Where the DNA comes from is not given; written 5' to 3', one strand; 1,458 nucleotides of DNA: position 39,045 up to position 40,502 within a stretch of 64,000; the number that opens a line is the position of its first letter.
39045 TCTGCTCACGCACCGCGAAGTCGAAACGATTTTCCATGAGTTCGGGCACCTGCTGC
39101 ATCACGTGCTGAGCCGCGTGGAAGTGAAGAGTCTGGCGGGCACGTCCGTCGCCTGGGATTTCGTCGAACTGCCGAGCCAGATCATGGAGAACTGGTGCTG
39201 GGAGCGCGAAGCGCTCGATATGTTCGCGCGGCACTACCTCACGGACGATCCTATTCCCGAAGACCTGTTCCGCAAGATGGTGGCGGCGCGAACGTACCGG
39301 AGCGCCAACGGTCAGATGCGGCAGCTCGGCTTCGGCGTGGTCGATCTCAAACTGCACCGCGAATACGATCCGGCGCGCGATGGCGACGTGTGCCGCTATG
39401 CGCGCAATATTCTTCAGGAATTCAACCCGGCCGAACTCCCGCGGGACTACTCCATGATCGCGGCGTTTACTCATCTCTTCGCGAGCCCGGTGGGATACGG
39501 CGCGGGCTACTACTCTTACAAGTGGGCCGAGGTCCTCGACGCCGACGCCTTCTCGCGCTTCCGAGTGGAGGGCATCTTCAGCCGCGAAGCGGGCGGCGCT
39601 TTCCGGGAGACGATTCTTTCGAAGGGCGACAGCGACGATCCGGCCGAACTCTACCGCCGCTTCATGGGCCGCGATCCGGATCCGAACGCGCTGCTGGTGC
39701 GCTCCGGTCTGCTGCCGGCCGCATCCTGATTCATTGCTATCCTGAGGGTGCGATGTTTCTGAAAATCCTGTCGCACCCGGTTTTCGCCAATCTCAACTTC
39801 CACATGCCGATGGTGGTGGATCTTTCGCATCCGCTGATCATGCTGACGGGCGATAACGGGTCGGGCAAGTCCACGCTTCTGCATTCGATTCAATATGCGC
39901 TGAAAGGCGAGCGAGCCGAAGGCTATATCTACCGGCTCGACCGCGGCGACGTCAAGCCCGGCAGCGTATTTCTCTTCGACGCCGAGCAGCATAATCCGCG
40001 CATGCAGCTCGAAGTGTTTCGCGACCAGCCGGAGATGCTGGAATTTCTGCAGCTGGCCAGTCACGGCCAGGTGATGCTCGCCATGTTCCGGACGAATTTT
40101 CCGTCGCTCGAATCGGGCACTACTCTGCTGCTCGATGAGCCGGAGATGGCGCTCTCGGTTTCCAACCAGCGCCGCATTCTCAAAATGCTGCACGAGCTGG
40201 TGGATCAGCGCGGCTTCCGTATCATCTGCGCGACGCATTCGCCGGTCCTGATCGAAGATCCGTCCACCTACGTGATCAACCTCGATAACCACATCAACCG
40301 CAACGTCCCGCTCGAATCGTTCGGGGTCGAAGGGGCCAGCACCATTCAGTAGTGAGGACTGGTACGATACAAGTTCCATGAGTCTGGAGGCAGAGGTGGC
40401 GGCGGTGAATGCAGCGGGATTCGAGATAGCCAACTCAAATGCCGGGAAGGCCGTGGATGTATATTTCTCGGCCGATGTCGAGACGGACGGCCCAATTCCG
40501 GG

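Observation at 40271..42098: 82-bp direct repeat duplicates the ATPase gene 3' end and brackets a compact, AT-richer two-gene insert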

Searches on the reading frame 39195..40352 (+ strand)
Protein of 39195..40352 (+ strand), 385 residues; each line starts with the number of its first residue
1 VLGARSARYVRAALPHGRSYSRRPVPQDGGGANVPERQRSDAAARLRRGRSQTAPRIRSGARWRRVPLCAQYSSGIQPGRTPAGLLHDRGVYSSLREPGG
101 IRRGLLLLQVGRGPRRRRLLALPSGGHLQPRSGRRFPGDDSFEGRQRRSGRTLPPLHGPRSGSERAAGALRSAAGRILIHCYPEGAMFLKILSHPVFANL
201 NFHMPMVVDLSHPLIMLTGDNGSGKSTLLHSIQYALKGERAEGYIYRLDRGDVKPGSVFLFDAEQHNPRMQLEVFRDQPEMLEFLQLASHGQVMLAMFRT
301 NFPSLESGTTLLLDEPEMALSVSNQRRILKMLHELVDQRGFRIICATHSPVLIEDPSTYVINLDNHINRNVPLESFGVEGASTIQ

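Call 5: search_protein_families(library=pfam, proteins=[window:39195-40352:+], max_evalue=0.01)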
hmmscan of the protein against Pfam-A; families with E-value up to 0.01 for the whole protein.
window:39195-40352:+ (385 aa): 11 families
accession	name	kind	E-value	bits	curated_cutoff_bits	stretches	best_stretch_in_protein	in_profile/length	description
PF13304.12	AAA_21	-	8.8e-17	62.5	27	2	305-354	256-304/304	AAA domain, putative AbiEii toxin, Type IV TA system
PF13175.12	AAA_15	-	1.1e-09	38.8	32.1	1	308-353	329-374/374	AAA ATPase domain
PF13476.12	AAA_23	-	2.9e-08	35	27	1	208-241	15-48/201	AAA domain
PF02463.25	SMC_N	-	6.7e-08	32.7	40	1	204-237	16-49/220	RecF/RecN/SMC N terminal domain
PF13555.12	AAA_29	-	1.8e-05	24.8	27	1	209-240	18-50/61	P-loop containing region of AAA domain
PF00005.33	ABC_tran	-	0.00011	23.3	25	1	214-290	13-79/137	ABC transporter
PF13401.12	AAA_22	-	0.00024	21.9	27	1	213-344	6-119/130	AAA domain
PF13481.12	AAA_25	-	0.00053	20.1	27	1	214-297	35-119/195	AAA domain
PF05729.18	NACHT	-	0.0013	19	26.7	1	215-241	3-29/167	NACHT domain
PF13191.12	AAA_16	-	0.0027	18.7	32.6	1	212-240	24-52/167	AAA ATPase domain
PF25199.1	nSTAND_NTPase5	-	0.0055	17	34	1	213-254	42-82/145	Novel STAND NTPase 5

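Call 7: search_protein_families(library=padloc, proteins=[window:39195-40352:+], max_evalue=0.01)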
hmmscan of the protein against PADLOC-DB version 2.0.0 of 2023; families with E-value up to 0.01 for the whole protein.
window:39195-40352:+ (385 aa): 125 families (the best 25 are shown)
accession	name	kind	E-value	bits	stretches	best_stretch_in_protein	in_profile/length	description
PDLC02980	AriA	-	5.2e-17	60.8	2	305-354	256-304/304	-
PDLC04135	mad3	-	5.8e-17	60.3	2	308-371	284-345/374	mads_3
PDLC02914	ATPase-Toprim_I-B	-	1.9e-13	48.5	2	287-354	185-249/443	-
PDLC04164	AriA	-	9.3e-13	46.3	1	274-353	159-236/253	-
PDLC00285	PtuA1|PtuA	-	6.6e-12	43.4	1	277-370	253-350/432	AAA ATPase domain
PDLC04244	PDC-M01A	-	9e-12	42.5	1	277-377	316-421/482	-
PDLC00303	PtuA1|PtuA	-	3.3e-11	40.9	1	303-353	232-282/386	AAA ATPase domain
PDLC00273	PtuA1|PtuA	-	3.8e-11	40.7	1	272-354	187-270/375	AAA ATPase domain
PDLC02979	AriA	-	1.3e-10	39.6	2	295-353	310-373/373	-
PDLC03878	NsnB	-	2.6e-10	38.6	2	305-355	234-283/345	-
PDLC04140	mad8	-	3.2e-10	38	1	209-267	23-69/314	mads_8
PDLC00091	GajA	-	4.2e-10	37.1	2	306-353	295-342/627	AAA ATPase domain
PDLC02358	Old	-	6.8e-10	36.4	1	303-355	280-331/578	Old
PDLC00289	PtuA1|PtuA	-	1e-09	35.9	2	309-353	250-292/404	AAA ATPase domain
PDLC00266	PtuA1|PtuA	-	1.4e-09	35.8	1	289-366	315-396/483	AAA ATPase domain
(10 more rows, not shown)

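Call 8: search_protein_families(library=ncbifam, proteins=[window:39195-40352:+], max_evalue=0.01)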
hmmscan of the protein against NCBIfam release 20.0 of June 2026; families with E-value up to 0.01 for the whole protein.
window:39195-40352:+ (385 aa): 60 families (the best 25 are shown)
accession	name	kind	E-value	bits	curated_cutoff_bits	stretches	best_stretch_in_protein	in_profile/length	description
NF010068.0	PRK13548.1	equivalog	1.5e-09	37.3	261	1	306-348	160-201/261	heme ABC transporter ATP-binding protein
NF040873.1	AztA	equivalog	2.8e-09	36.8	220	2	307-354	137-183/191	zinc ABC transporter ATP-binding protein AztA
TIGR03608.1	L_ocin_972_ABC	subfamily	6e-08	32.4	254.85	1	309-355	154-199/206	putative bacteriocin export ABC transporter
TIGR02673.1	FtsE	equivalog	7.4e-08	32.3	264.85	1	309-365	157-212/214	cell division ATP-binding protein FtsE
TIGR01166.1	cbiO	subfamily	1.9e-07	30.7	211.8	1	310-349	148-186/190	cobalt ABC transporter, ATP-binding protein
NF002981.0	PRK03695.1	equivalog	3.2e-07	30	281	0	307-348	155-195/253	vitamin B12 ABC transporter ATP-binding protein BtuD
TIGR04521.1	ECF_ATPase_2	equivalog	5.4e-07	29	330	1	310-349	165-204/279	energy-coupling factor transporter ATPase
TIGR02770.1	nickel_nikD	equivalog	7.8e-07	28.7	318.7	1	305-349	141-185/230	nickel import ATP-binding protein NikD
TIGR03185.1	DNA_S_dndD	equivalog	3.4e-06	25.8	245.85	1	209-244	25-60/650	DNA sulfur modification protein DndD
NF000355.4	ribo_prot_ABC_F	equivalog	4e-06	26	380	1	213-238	340-365/499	ribosomal protection-like ABC-F family protein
NF007863.0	PRK10575.1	equivalog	4.3e-06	26.2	433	1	309-349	167-207/265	Fe3+-hydroxamate ABC transporter ATP-binding protein FhuC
NF007601.2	PRK10247.1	equivalog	6.4e-06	25.8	292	0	310-355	152-197/204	iron efflux ABC transporter ATP-binding subunit FetA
TIGR03864.1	PQQ_ABC_ATP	hypoth_equivalog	7.3e-06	25.6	302.25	1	309-350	152-193/236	ABC transporter, ATP-binding subunit, PQQ-dependent alcohol dehydrogenase system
TIGR03873.1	F420-0_ABC_ATP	hypoth_equivalog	1.9e-05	24.1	372.4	0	310-352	158-199/256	putative F420-0 ABC transporter ATP-binding protein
TIGR04520.1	ECF_ATPase_1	equivalog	2.1e-05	24.1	315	0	215-243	31-59/269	energy-coupling factor transporter ATPase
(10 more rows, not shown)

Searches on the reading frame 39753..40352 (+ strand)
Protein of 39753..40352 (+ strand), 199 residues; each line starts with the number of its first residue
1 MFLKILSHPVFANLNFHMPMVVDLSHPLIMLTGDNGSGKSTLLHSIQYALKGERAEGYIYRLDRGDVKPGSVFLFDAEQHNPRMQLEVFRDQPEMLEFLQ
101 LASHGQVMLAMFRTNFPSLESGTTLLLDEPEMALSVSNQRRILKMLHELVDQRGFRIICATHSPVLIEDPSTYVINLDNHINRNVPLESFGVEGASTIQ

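Call 9: find_encoding_contigs(protein=window:39753-40352:+, flank=10000, max_places=10)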
Protein window:39753-40352:+ (199 aa): no gene with exactly this product is on record in the collection.

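Call 10: find_homologous_proteins(query=window:39753-40349:+)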
Query window:39753-40349:+ (199 aa): 4100 proteins with E <= 0.001 among 8000 candidates; the best 120 are listed.
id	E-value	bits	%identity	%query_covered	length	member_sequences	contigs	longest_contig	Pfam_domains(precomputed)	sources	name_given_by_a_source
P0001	2.9e-126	436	98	100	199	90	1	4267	PF13175.13,PF13476.13,PF13555.13,PF02463.26,PF13304.13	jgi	jgi:predicted ATPase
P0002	4.6e-124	429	97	100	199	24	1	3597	PF00005.34,PF13175.13,PF13476.13,PF13555.13,PF02463.26,PF13304.13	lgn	-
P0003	1.6e-117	408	92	100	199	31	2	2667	PF13175.13,PF13476.13,PF13555.13,PF02463.26,PF13304.13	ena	-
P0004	1.2e-115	401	89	100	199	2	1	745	PF00005.34,PF13175.13,PF13476.13,PF05729.19,PF13555.13,PF02463.26,PF13304.13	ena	-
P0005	1.5e-114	398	89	100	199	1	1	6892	PF13175.13,PF13476.13,PF13555.13,PF02463.26,PF13304.13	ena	-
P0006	1.6e-114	398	88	100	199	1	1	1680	PF13175.13,PF13476.13,PF13555.13,PF02463.26,PF13304.13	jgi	-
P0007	1.3e-112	392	87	100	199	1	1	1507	PF13175.13,PF13476.13,PF02463.26,PF13304.13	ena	-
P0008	1.9e-112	391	86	100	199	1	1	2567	PF00005.34,PF13175.13,PF13476.13,PF13401.13,PF02463.26,PF13304.13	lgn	-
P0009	2.7e-112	391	87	100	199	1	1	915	PF13175.13,PF13476.13,PF02463.26,PF13481.13,PF13304.13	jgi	-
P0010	3.6e-112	390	83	100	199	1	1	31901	PF13175.13,PF13476.13,PF02463.26,PF13481.13,PF13304.13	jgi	jgi:predicted ATPase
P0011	5.1e-112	390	86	100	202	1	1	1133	PF13175.13,PF13476.13,PF13401.13,PF02463.26,PF13481.13,PF13304.13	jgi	jgi:predicted ATPase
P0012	5.1e-112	390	86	100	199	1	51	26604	PF13175.13,PF13476.13,PF02463.26,PF13304.13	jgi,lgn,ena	jgi:predicted ATPase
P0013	7.9e-112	389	87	100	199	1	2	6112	PF13175.13,PF13476.13,PF02463.26,PF13304.13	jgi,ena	-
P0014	9.1e-112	389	85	100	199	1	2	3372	PF13175.13,PF13476.13,PF13401.13,PF02463.26,PF13481.13,PF13304.13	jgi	-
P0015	1.2e-111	388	86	100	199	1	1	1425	PF13175.13,PF13476.13,PF13401.13,PF02463.26,PF13304.13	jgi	-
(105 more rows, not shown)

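Call 11: find_encoding_contigs(protein=P0001, flank=6000, max_places=4)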
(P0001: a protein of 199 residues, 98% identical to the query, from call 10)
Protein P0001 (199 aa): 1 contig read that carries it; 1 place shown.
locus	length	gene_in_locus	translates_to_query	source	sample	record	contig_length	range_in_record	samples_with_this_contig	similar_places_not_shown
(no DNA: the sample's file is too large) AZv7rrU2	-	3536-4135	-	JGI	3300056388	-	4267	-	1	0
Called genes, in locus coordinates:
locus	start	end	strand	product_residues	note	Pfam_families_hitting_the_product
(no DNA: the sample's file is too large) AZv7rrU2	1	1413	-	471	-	?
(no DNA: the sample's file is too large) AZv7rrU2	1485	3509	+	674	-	PF19310:TOP_N, PF01432:Peptidase_M3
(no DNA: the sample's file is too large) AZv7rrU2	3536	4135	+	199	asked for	PF02463:SMC_N (faint), PF13476:AAA_23, PF13555:AAA_29 (weak), PF13304:AAA_21 (weak), PF13175:AAA_15 (weak), PF13304:AAA_21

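Call 12: find_encoding_contigs(protein=P0002, flank=6000, max_places=4)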
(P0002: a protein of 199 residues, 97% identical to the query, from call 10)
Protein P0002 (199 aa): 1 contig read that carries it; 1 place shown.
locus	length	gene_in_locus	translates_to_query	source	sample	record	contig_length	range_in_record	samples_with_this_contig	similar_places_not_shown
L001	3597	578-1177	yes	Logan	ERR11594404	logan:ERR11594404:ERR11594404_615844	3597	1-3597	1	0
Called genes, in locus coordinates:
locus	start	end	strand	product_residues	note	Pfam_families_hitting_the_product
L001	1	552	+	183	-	?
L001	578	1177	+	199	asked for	PF02463:SMC_N (faint), PF13476:AAA_23, PF13555:AAA_29 (weak), PF00005:ABC_tran (faint), PF13304:AAA_21, PF13175:AAA_15 (weak)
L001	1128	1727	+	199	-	-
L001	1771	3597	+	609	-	?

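Call 13: find_encoding_contigs(protein=P0005, flank=6000, max_places=4)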
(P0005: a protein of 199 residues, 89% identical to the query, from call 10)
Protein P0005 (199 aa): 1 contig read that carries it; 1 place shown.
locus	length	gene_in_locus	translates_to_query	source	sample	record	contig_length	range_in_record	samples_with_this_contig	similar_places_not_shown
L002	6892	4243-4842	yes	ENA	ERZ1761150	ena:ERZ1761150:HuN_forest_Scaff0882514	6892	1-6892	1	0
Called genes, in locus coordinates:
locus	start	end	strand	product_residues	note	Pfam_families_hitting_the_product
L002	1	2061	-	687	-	?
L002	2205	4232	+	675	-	PF19310:TOP_N, PF01432:Peptidase_M3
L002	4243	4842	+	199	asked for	PF02463:SMC_N (faint), PF13476:AAA_23, PF13555:AAA_29 (weak), PF13304:AAA_21, PF13175:AAA_15 (weak)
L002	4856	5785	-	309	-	PF01571:GCV_T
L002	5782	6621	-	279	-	-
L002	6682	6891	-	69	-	?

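Call 16: find_related_loci(query=window:39753-40349:+, collection=genome_contigs, flank=7000)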
Query window:39753-40349:+ (199 aa) in genome_contigs; peptide patterns used: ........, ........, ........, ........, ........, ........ (x = any residue, [..] = any of these).
372 stretches matched a pattern; 316 encode a relative of the query (tblastn E <= 1e-3); the best 80 are kept; 80 distinct loci.
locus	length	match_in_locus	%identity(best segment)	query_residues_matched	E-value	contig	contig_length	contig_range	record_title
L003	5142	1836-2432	98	1-199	4e-134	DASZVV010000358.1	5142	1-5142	MAG TPA_asm: Bryobacteraceae bacterium isolate SMAG_U6140 k141_880423, whole genome shotgun sequence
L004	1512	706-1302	97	1-199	2e-142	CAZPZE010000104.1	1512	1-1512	MAG TPA_asm: uncultured Solibacteraceae bacterium isolate binchicken_co84_207 genome assembly, contig: k141_1749563, who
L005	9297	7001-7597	96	1-199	3e-131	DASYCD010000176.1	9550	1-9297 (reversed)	MAG TPA_asm: Bryobacteraceae bacterium isolate SMAG_U4924 k141_321487, whole genome shotgun sequence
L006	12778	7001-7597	93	1-199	2e-126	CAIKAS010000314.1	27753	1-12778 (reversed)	MAG: uncultured Acidobacteriia bacterium isolate AM-2014_bin-4081 genome assembly, contig: bin-4081:314/364, whole genom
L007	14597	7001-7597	92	1-199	5e-125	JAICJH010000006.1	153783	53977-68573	MAG: Bryobacteraceae bacterium isolate GZL_FP_2_bin.159 k141_3065776_length_153783_cov_13.0003, whole genome shotgun seq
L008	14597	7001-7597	91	1-199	1e-123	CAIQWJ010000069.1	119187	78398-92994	MAG: uncultured Acidobacteriia bacterium isolate Umea_bin-03433 genome assembly, contig: bin-03433:069/110, whole genome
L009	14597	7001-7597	91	1-199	3e-122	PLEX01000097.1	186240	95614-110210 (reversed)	MAG: Bryobacterales bacterium isolate bog_234 73.20110800_S3S.41_contig_757, whole genome shotgun sequence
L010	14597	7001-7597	89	1-199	3e-121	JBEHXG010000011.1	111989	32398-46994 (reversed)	MAG: Acidobacteriota bacterium isolate ES1.bin.4 NODE_194_length_111989_cov_6.688685, whole genome shotgun sequence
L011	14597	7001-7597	86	1-199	3e-119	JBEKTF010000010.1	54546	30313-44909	MAG: Bryobacteraceae bacterium isolate SPRUCE 551 SPRUCE_551_10, whole genome shotgun sequence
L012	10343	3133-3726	86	1-198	4e-118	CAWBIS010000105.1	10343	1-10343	MAG: Terriglobia bacterium isolate MFD04752.bin.3.16 genome assembly, contig: contig_172813, whole genome shotgun sequen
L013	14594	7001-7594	86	1-198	3e-118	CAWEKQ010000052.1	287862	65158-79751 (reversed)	MAG: Terriglobia bacterium isolate MFD05841.bin.2.43 genome assembly, contig: contig_7396, whole genome shotgun sequence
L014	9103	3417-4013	86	1-199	5e-118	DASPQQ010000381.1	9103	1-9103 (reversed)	MAG TPA_asm: Bryobacteraceae bacterium isolate SMAG_U12203 k141_2877922, whole genome shotgun sequence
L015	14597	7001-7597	84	1-199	7e-118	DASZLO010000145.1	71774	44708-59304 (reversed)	MAG TPA_asm: Bryobacteraceae bacterium isolate SMAG_U5866 k141_2035583, whole genome shotgun sequence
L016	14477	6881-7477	86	1-199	7e-118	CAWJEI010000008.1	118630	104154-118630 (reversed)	MAG: uncultured Alphaproteobacteria bacterium isolate MFD04780.bin.2.19 genome assembly, contig: contig_14068, whole gen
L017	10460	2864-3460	86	1-199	1e-117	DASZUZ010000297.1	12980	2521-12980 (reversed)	MAG TPA_asm: Bryobacteraceae bacterium isolate SMAG_U6118 k141_58966, whole genome shotgun sequence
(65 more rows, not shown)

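Call 78: list_cluster_members(proteins=[P0001, P0002, P0003])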
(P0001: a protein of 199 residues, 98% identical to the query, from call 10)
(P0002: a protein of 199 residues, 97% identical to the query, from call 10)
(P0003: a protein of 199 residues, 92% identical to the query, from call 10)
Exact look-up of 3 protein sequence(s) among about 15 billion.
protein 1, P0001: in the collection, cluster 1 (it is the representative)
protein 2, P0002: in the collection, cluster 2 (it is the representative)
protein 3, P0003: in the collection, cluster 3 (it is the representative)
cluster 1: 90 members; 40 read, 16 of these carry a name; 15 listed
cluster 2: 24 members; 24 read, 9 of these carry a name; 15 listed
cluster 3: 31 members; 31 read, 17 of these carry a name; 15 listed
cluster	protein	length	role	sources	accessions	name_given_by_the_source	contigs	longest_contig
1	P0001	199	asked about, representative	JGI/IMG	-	predicted ATPase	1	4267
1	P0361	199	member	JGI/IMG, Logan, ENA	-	predicted ATPase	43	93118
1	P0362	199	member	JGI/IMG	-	predicted ATPase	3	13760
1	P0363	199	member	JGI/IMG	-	predicted ATPase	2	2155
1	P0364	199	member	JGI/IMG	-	predicted ATPase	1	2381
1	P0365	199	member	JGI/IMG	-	predicted ATPase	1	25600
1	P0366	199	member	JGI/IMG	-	predicted ATPase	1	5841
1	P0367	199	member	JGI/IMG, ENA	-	predicted ATPase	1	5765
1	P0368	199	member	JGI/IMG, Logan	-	predicted ATPase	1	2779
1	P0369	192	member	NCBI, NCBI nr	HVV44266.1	MAG TPA: AAA family ATPase, partial [Bryobacteraceae bacterium] | AAA family ATPase [Bryobacteraceae bacterium]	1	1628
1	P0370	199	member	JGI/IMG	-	predicted ATPase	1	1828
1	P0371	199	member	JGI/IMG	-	predicted ATPase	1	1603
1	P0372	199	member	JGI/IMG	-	predicted ATPase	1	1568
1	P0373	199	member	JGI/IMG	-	predicted ATPase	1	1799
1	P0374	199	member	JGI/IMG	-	predicted ATPase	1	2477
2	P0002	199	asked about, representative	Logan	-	-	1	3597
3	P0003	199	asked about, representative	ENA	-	-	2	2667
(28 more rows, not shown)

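Call 79: find_encoding_contigs(protein=P0361, flank=5000, max_places=10)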
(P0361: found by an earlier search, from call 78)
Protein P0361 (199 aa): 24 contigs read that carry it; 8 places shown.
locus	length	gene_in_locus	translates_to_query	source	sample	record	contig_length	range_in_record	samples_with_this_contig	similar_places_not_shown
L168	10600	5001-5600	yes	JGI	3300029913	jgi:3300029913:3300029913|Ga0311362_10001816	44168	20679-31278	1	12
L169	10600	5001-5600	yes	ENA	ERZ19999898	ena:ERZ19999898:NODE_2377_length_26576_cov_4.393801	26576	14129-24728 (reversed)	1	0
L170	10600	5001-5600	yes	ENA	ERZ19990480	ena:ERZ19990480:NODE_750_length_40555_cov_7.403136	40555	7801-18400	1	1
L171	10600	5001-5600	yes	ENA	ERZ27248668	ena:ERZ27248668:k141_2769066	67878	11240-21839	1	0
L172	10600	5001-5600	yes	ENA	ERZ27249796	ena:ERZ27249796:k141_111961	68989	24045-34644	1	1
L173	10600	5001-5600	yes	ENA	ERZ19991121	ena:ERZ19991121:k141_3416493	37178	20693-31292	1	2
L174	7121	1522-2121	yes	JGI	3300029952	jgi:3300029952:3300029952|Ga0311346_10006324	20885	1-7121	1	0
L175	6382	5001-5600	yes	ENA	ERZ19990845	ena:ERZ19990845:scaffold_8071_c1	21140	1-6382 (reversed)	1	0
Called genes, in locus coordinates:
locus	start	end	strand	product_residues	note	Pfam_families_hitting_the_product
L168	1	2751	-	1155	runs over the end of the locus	PF02811:PHP, PF07733:DNA_pol3_alpha, PF17657:DNA_pol3_finger, PF14579:HHH_6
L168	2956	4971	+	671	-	PF19310:TOP_N, PF01432:Peptidase_M3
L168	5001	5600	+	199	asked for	PF02463:SMC_N (faint), PF13476:AAA_23, PF13555:AAA_29 (weak), PF13304:AAA_21 (weak), PF13175:AAA_15 (weak), PF13304:AAA_21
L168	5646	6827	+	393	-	PF01408:GFO_IDH_MocA, PF02894:GFO_IDH_MocA_C (weak), PF22725:GFO_IDH_MocA_C3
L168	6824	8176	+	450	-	PF01408:GFO_IDH_MocA, PF22725:GFO_IDH_MocA_C3 (faint), PF19051:GFO_IDH_MocA_C2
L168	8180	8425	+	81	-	PF14119:DUF4288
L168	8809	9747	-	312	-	PF01571:GCV_T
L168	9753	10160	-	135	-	-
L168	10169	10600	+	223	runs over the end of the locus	PF00753:Lactamase_B, PF23023:Anti-Pycsar_Apyc1 (faint), PF12706:Lactamase_B_2 (weak)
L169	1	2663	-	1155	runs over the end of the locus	PF02811:PHP, PF07733:DNA_pol3_alpha, PF17657:DNA_pol3_finger, PF14579:HHH_6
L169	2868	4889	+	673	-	-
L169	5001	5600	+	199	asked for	PF02463:SMC_N (faint), PF13476:AAA_23, PF13555:AAA_29 (weak), PF13304:AAA_21 (weak), PF13175:AAA_15 (weak), PF13304:AAA_21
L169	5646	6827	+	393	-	PF01408:GFO_IDH_MocA, PF02894:GFO_IDH_MocA_C (weak), PF22725:GFO_IDH_MocA_C3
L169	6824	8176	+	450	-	PF01408:GFO_IDH_MocA, PF22725:GFO_IDH_MocA_C3 (faint), PF19051:GFO_IDH_MocA_C2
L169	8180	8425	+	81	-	PF14119:DUF4288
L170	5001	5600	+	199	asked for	PF02463:SMC_N (faint), PF13476:AAA_23, PF13555:AAA_29 (weak), PF13304:AAA_21 (weak), PF13175:AAA_15 (weak), PF13304:AAA_21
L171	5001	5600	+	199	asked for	PF02463:SMC_N (faint), PF13476:AAA_23, PF13555:AAA_29 (weak), PF13304:AAA_21 (weak), PF13175:AAA_15 (weak), PF13304:AAA_21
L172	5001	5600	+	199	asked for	PF02463:SMC_N (faint), PF13476:AAA_23, PF13555:AAA_29 (weak), PF13304:AAA_21 (weak), PF13175:AAA_15 (weak), PF13304:AAA_21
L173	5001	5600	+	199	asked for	PF02463:SMC_N (faint), PF13476:AAA_23, PF13555:AAA_29 (weak), PF13304:AAA_21 (weak), PF13175:AAA_15 (weak), PF13304:AAA_21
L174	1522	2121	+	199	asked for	PF02463:SMC_N (faint), PF13476:AAA_23, PF13555:AAA_29 (weak), PF13304:AAA_21 (weak), PF13175:AAA_15 (weak), PF13304:AAA_21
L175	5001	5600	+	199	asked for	PF02463:SMC_N (faint), PF13476:AAA_23, PF13555:AAA_29 (weak), PF13304:AAA_21 (weak), PF13175:AAA_15 (weak), PF13304:AAA_21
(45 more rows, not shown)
